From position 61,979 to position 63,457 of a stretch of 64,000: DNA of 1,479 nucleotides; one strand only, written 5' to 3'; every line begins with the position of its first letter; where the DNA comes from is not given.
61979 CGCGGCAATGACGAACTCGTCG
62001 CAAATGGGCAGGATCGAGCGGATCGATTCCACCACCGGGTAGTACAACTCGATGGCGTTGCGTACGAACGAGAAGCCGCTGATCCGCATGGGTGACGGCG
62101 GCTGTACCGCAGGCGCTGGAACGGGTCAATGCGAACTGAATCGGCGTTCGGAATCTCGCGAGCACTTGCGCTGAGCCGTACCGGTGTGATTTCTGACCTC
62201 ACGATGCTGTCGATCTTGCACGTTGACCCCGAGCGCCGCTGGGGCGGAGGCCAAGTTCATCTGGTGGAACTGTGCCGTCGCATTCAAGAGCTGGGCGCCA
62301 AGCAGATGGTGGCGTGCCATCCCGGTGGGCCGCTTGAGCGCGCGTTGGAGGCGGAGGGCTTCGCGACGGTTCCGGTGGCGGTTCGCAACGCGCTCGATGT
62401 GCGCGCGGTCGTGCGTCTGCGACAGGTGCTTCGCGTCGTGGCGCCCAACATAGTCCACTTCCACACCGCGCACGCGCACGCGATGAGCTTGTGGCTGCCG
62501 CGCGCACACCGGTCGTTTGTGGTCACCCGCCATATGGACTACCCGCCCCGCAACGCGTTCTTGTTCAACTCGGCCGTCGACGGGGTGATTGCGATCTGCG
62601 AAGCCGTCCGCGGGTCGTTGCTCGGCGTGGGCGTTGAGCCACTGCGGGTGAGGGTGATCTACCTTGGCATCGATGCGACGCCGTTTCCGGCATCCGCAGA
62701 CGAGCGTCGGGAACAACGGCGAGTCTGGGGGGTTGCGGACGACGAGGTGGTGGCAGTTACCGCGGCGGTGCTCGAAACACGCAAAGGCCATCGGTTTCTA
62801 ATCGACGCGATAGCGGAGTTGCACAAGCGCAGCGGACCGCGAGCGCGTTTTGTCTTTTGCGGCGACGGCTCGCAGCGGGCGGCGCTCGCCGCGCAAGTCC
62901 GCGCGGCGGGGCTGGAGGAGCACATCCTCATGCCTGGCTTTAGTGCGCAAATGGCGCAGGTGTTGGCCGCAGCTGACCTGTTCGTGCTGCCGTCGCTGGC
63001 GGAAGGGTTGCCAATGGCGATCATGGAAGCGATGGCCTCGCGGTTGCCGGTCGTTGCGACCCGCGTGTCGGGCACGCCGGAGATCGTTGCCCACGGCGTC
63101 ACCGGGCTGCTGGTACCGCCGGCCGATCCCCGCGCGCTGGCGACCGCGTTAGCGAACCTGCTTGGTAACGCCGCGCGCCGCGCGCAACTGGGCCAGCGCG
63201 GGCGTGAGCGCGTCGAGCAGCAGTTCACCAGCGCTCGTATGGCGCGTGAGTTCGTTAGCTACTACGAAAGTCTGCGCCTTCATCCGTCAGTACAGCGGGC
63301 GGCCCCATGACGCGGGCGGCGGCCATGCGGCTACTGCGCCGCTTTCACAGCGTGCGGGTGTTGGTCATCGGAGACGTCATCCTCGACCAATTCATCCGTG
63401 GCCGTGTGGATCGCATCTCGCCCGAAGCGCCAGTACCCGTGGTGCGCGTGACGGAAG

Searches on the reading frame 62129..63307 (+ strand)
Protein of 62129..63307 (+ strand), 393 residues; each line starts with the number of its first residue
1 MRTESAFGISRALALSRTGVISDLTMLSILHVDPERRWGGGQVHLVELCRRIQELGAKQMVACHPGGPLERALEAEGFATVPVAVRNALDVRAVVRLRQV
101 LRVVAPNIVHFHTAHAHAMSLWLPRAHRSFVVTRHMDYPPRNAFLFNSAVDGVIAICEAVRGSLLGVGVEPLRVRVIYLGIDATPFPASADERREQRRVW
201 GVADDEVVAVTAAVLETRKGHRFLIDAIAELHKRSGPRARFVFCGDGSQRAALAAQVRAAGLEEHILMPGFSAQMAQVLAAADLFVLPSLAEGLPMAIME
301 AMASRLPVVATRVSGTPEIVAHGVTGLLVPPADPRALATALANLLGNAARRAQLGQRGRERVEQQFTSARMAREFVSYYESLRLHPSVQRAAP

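Call 62: find_encoding_contigs(protein=window:62129-63307:+, flank=10000, max_places=3)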
Protein window:62129-63307:+ (393 aa): 3 contigs read that carry it; 2 places shown.
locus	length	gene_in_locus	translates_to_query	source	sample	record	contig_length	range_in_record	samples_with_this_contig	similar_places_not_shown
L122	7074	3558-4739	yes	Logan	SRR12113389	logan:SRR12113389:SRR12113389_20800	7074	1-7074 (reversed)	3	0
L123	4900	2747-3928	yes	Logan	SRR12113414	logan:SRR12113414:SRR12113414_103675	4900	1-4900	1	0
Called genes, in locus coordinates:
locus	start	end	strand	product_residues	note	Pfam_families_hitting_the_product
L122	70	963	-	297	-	PF00535:Glycos_transf_2, PF10111:Glyco_tranf_2_2 (faint), PF13641:Glyco_tranf_2_3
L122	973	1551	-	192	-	PF13489:Methyltransf_23, PF08241:Methyltransf_11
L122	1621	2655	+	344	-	PF01075:Glyco_transf_9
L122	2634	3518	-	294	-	PF00535:Glycos_transf_2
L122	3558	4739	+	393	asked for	PF13439:Glyco_transf_4, PF13579:Glyco_trans_4_4, PF20706:GT4-conflict, PF00534:Glycos_transf_1, PF13692:Glyco_trans_1_4, PF13524:Glyco_trans_1_2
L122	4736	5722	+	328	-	PF00294:PfkB, PF08543:Phos_pyr_kin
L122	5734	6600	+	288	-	PF03755:YicC-like_N, PF08340:YicC-like_C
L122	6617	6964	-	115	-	PF09723:Zn_ribbon_8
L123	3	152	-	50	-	?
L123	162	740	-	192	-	PF13489:Methyltransf_23, PF08241:Methyltransf_11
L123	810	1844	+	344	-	PF01075:Glyco_transf_9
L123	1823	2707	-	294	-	PF00535:Glycos_transf_2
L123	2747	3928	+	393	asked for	PF13439:Glyco_transf_4, PF13579:Glyco_trans_4_4, PF20706:GT4-conflict, PF00534:Glycos_transf_1, PF13692:Glyco_trans_1_4, PF13524:Glyco_trans_1_2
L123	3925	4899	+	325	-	?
